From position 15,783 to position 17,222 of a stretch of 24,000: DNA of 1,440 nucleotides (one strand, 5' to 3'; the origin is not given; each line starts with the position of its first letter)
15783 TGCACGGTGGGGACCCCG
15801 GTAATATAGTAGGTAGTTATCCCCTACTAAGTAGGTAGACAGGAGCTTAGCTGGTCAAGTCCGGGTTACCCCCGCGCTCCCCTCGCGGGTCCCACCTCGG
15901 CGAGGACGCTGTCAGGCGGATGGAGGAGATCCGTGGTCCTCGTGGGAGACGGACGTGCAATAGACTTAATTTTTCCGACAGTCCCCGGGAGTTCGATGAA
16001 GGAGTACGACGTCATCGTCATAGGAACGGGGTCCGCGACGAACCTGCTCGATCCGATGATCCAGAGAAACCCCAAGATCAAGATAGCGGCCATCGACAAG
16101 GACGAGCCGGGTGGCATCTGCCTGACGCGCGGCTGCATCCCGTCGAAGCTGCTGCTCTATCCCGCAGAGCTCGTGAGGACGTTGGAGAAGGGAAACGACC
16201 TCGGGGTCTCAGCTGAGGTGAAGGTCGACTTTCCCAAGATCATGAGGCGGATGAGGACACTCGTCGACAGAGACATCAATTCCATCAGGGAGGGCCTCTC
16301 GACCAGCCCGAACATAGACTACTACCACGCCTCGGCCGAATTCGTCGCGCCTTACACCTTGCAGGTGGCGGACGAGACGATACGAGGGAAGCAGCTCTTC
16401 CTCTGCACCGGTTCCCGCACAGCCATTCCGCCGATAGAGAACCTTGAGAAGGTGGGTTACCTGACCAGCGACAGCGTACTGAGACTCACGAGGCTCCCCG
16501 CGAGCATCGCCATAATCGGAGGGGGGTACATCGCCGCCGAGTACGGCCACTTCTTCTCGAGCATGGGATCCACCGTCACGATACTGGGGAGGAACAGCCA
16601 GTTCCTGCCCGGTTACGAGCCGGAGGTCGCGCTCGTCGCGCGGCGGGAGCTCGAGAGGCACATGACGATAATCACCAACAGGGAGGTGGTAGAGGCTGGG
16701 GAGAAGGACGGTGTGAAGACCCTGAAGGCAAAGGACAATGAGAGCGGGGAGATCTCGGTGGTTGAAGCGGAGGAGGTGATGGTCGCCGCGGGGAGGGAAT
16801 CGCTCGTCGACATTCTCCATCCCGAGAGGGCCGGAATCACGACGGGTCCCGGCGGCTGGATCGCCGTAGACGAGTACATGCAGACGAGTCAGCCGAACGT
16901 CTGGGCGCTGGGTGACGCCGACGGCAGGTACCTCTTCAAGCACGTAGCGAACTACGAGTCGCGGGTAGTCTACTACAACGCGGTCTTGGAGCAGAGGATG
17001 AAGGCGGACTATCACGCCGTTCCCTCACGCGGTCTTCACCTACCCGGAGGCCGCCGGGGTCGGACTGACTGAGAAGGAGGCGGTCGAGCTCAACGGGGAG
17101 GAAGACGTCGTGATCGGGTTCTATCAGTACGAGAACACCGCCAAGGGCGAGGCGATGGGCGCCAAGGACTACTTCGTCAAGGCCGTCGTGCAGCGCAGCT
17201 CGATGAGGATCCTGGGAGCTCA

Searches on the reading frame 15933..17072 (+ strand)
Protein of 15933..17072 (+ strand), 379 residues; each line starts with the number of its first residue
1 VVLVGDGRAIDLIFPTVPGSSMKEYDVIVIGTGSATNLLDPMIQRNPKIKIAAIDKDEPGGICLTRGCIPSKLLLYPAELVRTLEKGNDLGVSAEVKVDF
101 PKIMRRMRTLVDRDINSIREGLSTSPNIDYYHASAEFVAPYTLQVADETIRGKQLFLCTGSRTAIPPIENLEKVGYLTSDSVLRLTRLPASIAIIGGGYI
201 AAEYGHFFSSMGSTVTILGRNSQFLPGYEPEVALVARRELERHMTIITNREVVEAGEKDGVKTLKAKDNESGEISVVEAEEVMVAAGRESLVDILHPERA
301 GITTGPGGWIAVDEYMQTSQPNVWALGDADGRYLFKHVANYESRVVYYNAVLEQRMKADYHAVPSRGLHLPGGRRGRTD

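Call 5: search_protein_families(library=pfam, proteins=[window:15933-17072:+], max_evalue=0.01)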
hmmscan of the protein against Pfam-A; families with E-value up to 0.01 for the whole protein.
window:15933-17072:+ (379 aa): 4 families
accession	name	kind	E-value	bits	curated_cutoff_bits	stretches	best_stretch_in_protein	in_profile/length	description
PF07992.20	Pyr_redox_2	-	8.7e-46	157.1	26.1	1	25-337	1-285/291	Pyridine nucleotide-disulphide oxidoreductase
PF00070.33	Pyr_redox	-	3.4e-15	56.8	22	1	192-267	2-80/82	Pyridine nucleotide-disulphide oxidoreductase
PF13434.12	Lys_Orn_oxgnase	-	2.9e-05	23.8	21.3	0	146-205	142-204/339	L-lysine 6-monooxygenase/L-ornithine 5-monooxygenase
PF13738.12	Pyr_redox_3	-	0.0021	17.8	30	1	191-327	166-305/305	Pyridine nucleotide-disulphide oxidoreductase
